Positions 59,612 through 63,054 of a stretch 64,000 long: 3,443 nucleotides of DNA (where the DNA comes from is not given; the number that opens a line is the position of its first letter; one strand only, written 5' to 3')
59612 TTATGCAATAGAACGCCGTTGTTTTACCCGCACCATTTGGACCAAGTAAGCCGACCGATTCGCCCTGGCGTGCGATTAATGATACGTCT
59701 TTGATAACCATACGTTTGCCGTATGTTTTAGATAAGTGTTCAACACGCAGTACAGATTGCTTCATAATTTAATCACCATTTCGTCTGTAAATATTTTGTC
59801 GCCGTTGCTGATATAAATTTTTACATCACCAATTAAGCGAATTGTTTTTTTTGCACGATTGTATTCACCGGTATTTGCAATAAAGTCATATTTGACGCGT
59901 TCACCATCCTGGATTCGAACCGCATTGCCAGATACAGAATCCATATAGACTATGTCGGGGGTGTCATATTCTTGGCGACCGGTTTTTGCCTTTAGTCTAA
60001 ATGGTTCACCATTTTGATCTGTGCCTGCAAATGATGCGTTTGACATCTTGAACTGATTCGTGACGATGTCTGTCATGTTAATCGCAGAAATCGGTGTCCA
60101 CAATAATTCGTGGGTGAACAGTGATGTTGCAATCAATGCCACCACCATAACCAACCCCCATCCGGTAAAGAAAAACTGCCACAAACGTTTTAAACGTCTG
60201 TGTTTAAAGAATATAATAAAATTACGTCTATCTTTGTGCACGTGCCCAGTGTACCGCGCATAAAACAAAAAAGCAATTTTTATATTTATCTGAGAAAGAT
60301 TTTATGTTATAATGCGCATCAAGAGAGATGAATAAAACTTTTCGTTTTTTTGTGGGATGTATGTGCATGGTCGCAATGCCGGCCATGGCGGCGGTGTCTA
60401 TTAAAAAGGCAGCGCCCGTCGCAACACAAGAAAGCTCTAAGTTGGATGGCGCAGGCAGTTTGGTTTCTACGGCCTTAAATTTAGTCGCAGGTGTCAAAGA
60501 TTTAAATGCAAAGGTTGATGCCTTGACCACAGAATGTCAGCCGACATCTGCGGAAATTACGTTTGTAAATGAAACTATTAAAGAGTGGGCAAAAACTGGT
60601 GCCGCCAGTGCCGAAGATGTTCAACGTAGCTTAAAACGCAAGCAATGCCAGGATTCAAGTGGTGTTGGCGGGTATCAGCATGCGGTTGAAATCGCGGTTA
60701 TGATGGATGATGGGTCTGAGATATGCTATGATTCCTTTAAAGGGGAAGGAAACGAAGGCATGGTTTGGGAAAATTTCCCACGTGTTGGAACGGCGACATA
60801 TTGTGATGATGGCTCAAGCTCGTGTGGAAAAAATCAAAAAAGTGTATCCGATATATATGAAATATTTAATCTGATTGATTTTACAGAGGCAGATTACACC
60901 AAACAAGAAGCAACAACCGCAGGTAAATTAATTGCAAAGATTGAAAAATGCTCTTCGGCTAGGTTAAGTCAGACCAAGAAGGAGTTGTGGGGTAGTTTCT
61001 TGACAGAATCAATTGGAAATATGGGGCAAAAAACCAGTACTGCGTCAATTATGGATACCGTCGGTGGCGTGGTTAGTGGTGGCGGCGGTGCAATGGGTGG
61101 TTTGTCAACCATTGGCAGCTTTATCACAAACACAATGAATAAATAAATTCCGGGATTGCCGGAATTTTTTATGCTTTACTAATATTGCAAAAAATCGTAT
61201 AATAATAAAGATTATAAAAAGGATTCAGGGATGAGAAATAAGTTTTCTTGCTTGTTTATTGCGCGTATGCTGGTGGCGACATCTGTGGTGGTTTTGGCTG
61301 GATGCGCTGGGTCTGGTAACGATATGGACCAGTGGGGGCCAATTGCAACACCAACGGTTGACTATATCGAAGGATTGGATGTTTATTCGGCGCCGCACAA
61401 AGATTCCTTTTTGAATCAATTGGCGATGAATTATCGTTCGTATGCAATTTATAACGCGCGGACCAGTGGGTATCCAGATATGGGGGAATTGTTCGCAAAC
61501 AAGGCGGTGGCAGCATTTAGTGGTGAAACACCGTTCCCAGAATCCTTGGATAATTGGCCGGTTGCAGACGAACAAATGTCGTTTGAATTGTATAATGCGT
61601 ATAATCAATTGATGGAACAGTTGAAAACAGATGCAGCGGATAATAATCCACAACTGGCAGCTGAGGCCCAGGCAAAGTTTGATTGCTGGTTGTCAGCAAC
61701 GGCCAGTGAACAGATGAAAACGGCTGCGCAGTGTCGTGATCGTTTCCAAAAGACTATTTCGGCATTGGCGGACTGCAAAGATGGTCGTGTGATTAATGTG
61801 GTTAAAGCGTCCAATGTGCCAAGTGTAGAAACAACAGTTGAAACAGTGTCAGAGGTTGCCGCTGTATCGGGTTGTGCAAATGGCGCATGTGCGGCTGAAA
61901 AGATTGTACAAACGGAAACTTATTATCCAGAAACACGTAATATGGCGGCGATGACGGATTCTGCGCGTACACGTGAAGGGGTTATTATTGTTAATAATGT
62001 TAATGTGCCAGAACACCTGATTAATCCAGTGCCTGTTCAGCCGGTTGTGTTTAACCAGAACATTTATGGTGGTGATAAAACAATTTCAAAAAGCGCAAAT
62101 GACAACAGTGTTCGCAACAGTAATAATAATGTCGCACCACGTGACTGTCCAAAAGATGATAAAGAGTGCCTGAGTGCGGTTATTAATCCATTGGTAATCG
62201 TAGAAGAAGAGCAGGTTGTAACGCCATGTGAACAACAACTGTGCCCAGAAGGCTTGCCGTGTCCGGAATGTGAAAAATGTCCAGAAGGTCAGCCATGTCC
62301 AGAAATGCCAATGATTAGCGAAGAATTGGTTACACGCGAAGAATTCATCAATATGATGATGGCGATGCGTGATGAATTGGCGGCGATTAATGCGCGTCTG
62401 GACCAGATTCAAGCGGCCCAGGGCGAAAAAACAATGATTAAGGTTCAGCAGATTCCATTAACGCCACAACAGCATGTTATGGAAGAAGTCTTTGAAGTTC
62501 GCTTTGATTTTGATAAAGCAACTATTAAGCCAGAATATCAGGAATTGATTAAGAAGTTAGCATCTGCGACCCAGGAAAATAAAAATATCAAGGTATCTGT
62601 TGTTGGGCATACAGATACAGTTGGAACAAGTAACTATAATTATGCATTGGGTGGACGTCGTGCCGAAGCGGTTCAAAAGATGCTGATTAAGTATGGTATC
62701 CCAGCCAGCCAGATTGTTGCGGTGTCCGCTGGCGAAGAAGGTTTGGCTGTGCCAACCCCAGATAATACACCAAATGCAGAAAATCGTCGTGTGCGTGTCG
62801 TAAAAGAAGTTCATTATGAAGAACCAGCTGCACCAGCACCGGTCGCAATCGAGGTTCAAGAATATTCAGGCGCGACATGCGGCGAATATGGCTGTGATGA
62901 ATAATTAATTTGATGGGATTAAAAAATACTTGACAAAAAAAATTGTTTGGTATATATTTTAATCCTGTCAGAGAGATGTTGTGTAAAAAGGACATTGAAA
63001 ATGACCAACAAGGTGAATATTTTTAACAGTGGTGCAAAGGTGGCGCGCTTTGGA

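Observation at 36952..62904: Roughly 26-kb cluster of paralogous, modular Cys-rich secreted proteins with no family I can name: a candidate undescribed envelope or surface system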

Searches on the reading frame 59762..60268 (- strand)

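Call 4: search_protein_families(library=pfam, proteins=[window:59762-60268:-], max_evalue=0.1)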
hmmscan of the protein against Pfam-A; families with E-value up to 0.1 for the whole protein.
window:59762-60268:- (168 aa): 3 families
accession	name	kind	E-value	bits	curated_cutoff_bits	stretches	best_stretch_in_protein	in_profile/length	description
PF06835.18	LptC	-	2.2e-06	27.8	21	1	41-167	3-129/175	Lipopolysaccharide-assembly, LptC-related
PF18612.7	Bac_A_amyl_C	-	0.016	15.3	25.9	1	66-123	8-59/69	Bacterial Alpha amylase C-terminal domain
PF03968.19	LptD_N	-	0.05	14.3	20.4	0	131-167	73-108/113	LptA/(LptD N-terminal domain) LPS transport protein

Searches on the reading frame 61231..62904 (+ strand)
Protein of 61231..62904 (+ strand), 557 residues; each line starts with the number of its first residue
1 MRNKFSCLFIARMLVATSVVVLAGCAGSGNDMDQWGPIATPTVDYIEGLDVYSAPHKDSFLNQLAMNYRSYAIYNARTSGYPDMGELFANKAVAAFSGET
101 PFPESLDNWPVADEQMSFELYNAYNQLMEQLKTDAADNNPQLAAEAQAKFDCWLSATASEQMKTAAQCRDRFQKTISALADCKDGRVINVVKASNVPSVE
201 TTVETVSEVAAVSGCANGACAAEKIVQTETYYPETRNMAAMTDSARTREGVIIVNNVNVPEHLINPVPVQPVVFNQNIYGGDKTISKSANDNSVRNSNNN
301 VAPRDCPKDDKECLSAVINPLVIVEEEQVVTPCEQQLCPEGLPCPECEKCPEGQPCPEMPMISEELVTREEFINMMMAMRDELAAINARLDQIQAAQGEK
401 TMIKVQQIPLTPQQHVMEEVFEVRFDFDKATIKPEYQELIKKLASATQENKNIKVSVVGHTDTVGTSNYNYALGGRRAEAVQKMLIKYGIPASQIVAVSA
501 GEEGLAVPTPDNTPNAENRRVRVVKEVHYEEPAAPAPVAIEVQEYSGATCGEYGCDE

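Call 3: search_protein_families(library=pfam, proteins=[window:61231-62904:+], max_evalue=0.1)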
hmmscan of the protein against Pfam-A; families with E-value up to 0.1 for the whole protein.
window:61231-62904:+ (557 aa): 2 families
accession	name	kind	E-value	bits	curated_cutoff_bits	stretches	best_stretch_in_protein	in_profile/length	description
PF00691.25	OmpA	-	7.8e-20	71.5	27.2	1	424-519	1-98/98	OmpA family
PF03975.18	CheD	-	0.033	14.8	25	1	437-492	25-82/108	CheD chemotactic sensory transduction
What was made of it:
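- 61231..62904 (+): Lipoprotein K (557 aa, 17 Cys) with a C-terminal OmpA-like peptidoglycan-binding domain. PF00691 E=7.8e-20 (call 3).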
